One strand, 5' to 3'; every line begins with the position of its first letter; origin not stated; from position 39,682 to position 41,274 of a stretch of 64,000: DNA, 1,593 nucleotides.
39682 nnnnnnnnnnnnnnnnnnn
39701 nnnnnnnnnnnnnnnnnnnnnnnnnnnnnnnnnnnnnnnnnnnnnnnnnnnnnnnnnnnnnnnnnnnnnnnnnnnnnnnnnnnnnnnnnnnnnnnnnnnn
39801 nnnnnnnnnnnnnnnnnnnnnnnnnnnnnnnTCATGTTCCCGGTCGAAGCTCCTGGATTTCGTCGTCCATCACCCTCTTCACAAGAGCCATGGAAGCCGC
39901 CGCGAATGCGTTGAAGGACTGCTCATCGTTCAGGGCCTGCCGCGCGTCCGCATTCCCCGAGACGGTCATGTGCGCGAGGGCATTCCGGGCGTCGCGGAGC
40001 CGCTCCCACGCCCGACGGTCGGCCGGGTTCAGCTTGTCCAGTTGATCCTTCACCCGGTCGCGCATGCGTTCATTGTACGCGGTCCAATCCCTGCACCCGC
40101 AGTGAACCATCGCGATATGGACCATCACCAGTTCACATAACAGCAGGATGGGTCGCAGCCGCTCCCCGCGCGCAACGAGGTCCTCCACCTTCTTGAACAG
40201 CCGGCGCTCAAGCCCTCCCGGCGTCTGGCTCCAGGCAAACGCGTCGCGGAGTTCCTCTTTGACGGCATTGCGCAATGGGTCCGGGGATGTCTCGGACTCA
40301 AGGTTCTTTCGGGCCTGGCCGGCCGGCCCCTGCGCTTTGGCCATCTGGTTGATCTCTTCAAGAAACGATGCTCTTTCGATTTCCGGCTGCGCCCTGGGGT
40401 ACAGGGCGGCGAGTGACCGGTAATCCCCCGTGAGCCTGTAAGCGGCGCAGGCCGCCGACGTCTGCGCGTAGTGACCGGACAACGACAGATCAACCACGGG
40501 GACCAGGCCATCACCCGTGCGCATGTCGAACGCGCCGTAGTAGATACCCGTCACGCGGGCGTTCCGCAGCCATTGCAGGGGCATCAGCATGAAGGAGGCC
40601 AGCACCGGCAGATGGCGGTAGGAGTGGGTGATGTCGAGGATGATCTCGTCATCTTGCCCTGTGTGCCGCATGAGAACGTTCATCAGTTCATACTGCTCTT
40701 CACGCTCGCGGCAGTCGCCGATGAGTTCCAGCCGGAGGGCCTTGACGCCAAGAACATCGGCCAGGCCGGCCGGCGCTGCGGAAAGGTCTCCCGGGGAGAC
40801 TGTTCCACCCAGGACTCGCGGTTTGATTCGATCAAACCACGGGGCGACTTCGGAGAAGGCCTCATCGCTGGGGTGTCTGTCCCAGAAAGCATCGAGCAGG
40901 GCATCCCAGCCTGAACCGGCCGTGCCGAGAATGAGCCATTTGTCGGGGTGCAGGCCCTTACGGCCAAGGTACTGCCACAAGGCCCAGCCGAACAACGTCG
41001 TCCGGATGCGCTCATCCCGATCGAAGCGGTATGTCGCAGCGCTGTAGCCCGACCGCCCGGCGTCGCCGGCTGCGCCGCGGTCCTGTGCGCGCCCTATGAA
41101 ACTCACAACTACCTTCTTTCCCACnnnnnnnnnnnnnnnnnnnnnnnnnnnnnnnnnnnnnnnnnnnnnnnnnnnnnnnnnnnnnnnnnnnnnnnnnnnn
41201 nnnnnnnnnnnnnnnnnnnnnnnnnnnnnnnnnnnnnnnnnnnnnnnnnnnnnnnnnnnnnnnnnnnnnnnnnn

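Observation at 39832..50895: Compact type III CRISPR-Cas: single Cas7 (Csm3) plus Csm4, no csm5, Csm2 with a Zn-ribbon extension, CARF-HEPN gene beyond the array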

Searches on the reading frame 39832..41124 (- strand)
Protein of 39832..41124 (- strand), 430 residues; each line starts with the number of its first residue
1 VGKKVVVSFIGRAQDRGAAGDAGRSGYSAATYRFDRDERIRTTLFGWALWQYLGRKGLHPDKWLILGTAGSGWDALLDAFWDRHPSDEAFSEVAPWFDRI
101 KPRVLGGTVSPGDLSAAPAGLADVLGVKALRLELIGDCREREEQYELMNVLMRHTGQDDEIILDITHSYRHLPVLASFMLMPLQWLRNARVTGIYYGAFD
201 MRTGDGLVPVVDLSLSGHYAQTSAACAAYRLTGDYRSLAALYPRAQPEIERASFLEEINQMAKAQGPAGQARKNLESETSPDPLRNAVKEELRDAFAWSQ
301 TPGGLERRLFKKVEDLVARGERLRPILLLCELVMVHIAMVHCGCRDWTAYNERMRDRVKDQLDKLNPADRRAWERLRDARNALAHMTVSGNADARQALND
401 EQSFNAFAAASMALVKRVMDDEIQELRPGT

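Call 5: search_protein_families(library=ncbifam, proteins=[window:39832-41124:-], max_evalue=0.01)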
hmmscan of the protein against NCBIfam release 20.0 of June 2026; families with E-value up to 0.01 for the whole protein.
window:39832-41124:- (430 aa): 2 families
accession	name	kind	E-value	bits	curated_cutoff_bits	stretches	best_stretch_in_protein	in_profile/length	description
TIGR02221.1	cas_TM1812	equivalog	5e-29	101.8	76.25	1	6-241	2-216/218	TIGR02221 family CRISPR-associated protein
TIGR02549.2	CRISPR_DxTHG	domain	8.9e-09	35.2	21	1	161-186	1-26/26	CRISPR-associated DxTHG motif protein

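Call 6: search_protein_families(library=pfam, proteins=[window:39832-41124:-], max_evalue=0.01)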
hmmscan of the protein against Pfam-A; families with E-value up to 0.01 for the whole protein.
window:39832-41124:- (430 aa): 0 families

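Call 46: search_solved_structures(query=window:39835-41124:-, max_evalue=1, show_alignments=2)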
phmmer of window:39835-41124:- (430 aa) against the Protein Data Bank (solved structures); distinct sequences matched with E-value up to 1: 0.
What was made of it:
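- Closest known: Csx1/Csm6 CARF-HEPN RNases. Different: Sequence identity to solved proteins is only 11-15%, and phmmer finds no PDB match (call 46).
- Tried and rejected: phmmer of the CARF protein against the PDB found nothing (call 46).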

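Call 48: find_homologous_proteins(query=window:39835-41124:-, max_evalue=0.00001)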
Query window:39835-41124:- (430 aa): 15 proteins with E <= 0.00001 among 8000 candidates.
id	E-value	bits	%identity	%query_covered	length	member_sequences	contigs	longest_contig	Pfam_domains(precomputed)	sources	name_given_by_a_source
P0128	9.6e-291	982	100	100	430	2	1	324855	-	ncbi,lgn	-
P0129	2.4e-81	292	38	98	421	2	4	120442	-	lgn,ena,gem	-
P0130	1.5e-73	267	37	93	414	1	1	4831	-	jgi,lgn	jgi:CRISPR-associated Csx2 family protein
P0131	4.6e-70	255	40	93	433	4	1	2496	-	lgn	-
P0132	8.5e-68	248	38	97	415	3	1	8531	-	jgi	jgi:cell division protein DivIC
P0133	1.1e-26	112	31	89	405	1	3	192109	-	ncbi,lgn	ncbi:MAG: TIGR02221 family CRISPR-associated protein [Pseudomonadota bacterium]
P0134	1.5e-23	102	29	93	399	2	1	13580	-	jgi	jgi:CRISPR-associated Csx2 family protein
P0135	4.6e-22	97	29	93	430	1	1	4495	-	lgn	-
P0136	2.1e-20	91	28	93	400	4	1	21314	-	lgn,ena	-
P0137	3.5e-19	87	26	94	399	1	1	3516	-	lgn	-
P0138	1.5e-18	85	26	93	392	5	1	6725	PF22230.2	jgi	jgi:CRISPR-associated Csx2 family protein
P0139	3.3e-18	84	27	90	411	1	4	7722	-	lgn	-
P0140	1.4e-16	79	31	64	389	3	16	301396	-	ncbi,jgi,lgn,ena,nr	ncbi:MAG TPA: TIGR02221 family CRISPR-associated protein [Candidatus Accumulibacter phosphatis]|nr:M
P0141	1.4e-13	69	24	94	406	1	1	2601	-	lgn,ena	-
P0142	4.8e-11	61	27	59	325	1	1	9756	-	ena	-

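Call 50: find_encoding_contigs(protein=P0128, flank=1000, max_places=2)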
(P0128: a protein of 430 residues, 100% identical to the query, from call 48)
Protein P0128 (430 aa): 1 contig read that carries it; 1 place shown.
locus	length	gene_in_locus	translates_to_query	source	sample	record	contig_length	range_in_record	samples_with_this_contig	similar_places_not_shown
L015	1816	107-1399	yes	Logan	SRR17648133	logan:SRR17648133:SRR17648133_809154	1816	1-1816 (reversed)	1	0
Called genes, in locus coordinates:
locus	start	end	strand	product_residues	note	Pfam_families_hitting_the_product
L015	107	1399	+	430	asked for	-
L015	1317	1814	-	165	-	?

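Call 58: predict_structure(alignment_id=A3)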
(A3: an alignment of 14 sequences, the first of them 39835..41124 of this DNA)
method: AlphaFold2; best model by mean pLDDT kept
length: 430 residues; sequences in the alignment: 14
mean_pLDDT: 90.1   pTM: 0.80
mean pLDDT of the five models: 90.1, 88.3, 88.2, 87.9, 87.8
residues with pLDDT >= 90: 303; 70-90: 108; 50-70: 13; < 50: 6
segments of 3 or more residues with pLDDT < 50: 17-19, 428-430
pLDDT, mean of each block of 10 residues (from residue 1): 94 63 75 91 93 94 96 89 81 92 93 94 92 95 96 96 85 91 91 92 91 91 90 92 97 94 94 95 94 95 91 93 93 91 80 90 91 94 90 90 94 92 57
secondary structure, 60 per line:
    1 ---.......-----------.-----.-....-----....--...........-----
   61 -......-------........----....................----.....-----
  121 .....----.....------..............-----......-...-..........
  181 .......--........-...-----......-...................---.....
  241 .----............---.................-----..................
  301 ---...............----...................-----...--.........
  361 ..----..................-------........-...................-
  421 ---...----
elements in order: E4-10 E30-33 E39-42 H45-55 E62-67 H75-82 H87-106 H111-115 H121-125 E130-134 H141-154 E160-165 H171-187 E190-197 E207-212 H214-232 H236-241 H246-257 H261-277 H283-300 H304-318 H323-341 H352-362 H367-384 H392-399 H401-419

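Call 63: fold_search(model_id=the predicted structure, library=pdb)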
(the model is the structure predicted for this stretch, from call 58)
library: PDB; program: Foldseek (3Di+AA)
matches with E <= 10: 361; with E <= 0.001: 17
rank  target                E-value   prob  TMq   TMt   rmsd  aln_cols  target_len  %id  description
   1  8y7g_B                2.6e-12  1.00  0.61  0.50   6.7       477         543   13  Crystal structure of the Marinitoga sp. Csx1-Crn2 H495A mutant in complex with cyclic-tetraadenylate (cA4) (released 2024-07-17)
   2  8y6z                  1.0e-11  1.00  0.58  0.50   7.0       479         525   14  Crystal structure of the Marinitoga sp. Csx1-Crn2 fusion ribonuclease of type III CRISPR (released 2024-07-17)
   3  8y7g_A                2.7e-11  1.00  0.60  0.50   7.4       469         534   13  Crystal structure of the Marinitoga sp. Csx1-Crn2 H495A mutant in complex with cyclic-tetraadenylate (cA4) (released 2024-07-17)
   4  8y75_D                3.3e-08  1.00  0.43  0.57   7.2       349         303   14  Crystal structure of the CARF-HTH domain of Csx1-Crn2 from Marinitoga sp. (released 2024-07-17)
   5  8y75_A                3.4e-08  1.00  0.43  0.57   6.8       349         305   15  Crystal structure of the CARF-HTH domain of Csx1-Crn2 from Marinitoga sp. (released 2024-07-17)
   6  6qzt_A                1.1e-07  1.00  0.48  0.46  10.9       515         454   12  Crystal structure of Csx1 from Sulfolobus islandicus orthorhombic form (released 2019-10-02)
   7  8y75_B                1.2e-07  1.00  0.42  0.56   6.9       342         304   14  Crystal structure of the CARF-HTH domain of Csx1-Crn2 from Marinitoga sp. (released 2024-07-17)
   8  5fsh_A                8.0e-06  1.00  0.32  0.31  11.7       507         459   11  Crystal structure of Thermus thermophilus Csm6 (released 2016-01-27)
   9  8pe3_A                1.1e-05  1.00  0.37  0.40   9.7       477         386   11  Structure of Csm6' from Streptococcus thermophilus in complex with cyclic hexa-adenylate (cA6) (released 2023-10-04)
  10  5fsh_B                1.2e-05  1.00  0.29  0.28  12.8       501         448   15  Crystal structure of Thermus thermophilus Csm6 (released 2016-01-27)
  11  8jh1_A                2.2e-05  1.00  0.35  0.33  11.0       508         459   13  Crystal Structure of the Csm6 Y161A mutant from Thermus thermophilus HB8 in complex with cyclic-tetraadenylate (cA4) (released 2023-12-13)
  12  8jbb_B                4.7e-05  1.00  0.29  0.28  12.2       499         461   12  Crystal Structure of the Csm6 from Thermus thermophilus HB8 in complex with A2>p (released 2023-12-13)
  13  8jbc_B                5.4e-05  1.00  0.32  0.30  11.7       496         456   11  Crystal Structure of the Csm6 K137A mutant from Thermus thermophilus HB8 in its apo form (released 2023-12-13)
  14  8jbb_A                5.7e-05  1.00  0.35  0.33  11.1       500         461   11  Crystal Structure of the Csm6 from Thermus thermophilus HB8 in complex with A2>p (released 2023-12-13)
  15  8jbc_A                6.0e-05  1.00  0.35  0.33  11.4       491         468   12  Crystal Structure of the Csm6 K137A mutant from Thermus thermophilus HB8 in its apo form (released 2023-12-13)
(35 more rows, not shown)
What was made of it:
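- On Csx1/Csm6 CARF-HEPN RNases: The fold matches Csx1/Csm6 (call 63).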

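Call 74: search_protein_families(library=padloc, proteins=[window:39832-41124:-], max_evalue=0.00001)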
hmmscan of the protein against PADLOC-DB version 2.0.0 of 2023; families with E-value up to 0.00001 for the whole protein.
window:39832-41124:- (430 aa): 21 families
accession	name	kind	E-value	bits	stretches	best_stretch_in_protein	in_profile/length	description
PDLC01825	CARF2--CARF_HEPN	-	8.2e-64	213.9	1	4-406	2-371/382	-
PDLC01827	CARF2--CARF_HEPN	-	1.1e-41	141.4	1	3-418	2-390/393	-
PDLC01837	CARF2--CARF_HEPN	-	1.9e-41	140.6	1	2-407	2-368/380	-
PDLC01032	Csx1/Csm6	-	3.9e-35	119.9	1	3-398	2-323/412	CARF+HEPN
PDLC01345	Csx1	-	1.5e-33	114.8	1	5-337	1-262/267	CAS-III; associated_signaling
PDLC01824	CARF2--CARF_HEPN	-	6.2e-29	99.6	1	23-257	9-189/376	-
PDLC01281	Csx1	-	1.2e-26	91.9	1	5-241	1-189/191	CAS-III; associated_signaling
PDLC01839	CARF2--CARF_HEPN_CARF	-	2.3e-25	87.4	1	135-395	74-347/518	-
PDLC01826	CARF2--CARF_HEPN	-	5.1e-24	83.2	1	3-393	2-373/393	-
PDLC01621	Csx1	-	6e-23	80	1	23-261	6-195/340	CAS-III; associated_signaling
PDLC01843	CARF2--CARF_HEPN_CSX20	-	4.3e-19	66.8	1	4-248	3-203/498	-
PDLC01845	CARF2--CARF_HEPN_Unk_f1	-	8.9e-19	65.6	1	142-214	141-213/629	-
PDLC01834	CARF2--CARF_HEPN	-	1e-17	62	1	6-388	5-370/404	-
PDLC01844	CARF2--CARF_HEPN_CSX3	-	9.8e-13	45.8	1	135-214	72-149/464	-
PDLC01832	CARF2--CARF_HEPN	-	1.7e-12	45.3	1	137-213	85-159/416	-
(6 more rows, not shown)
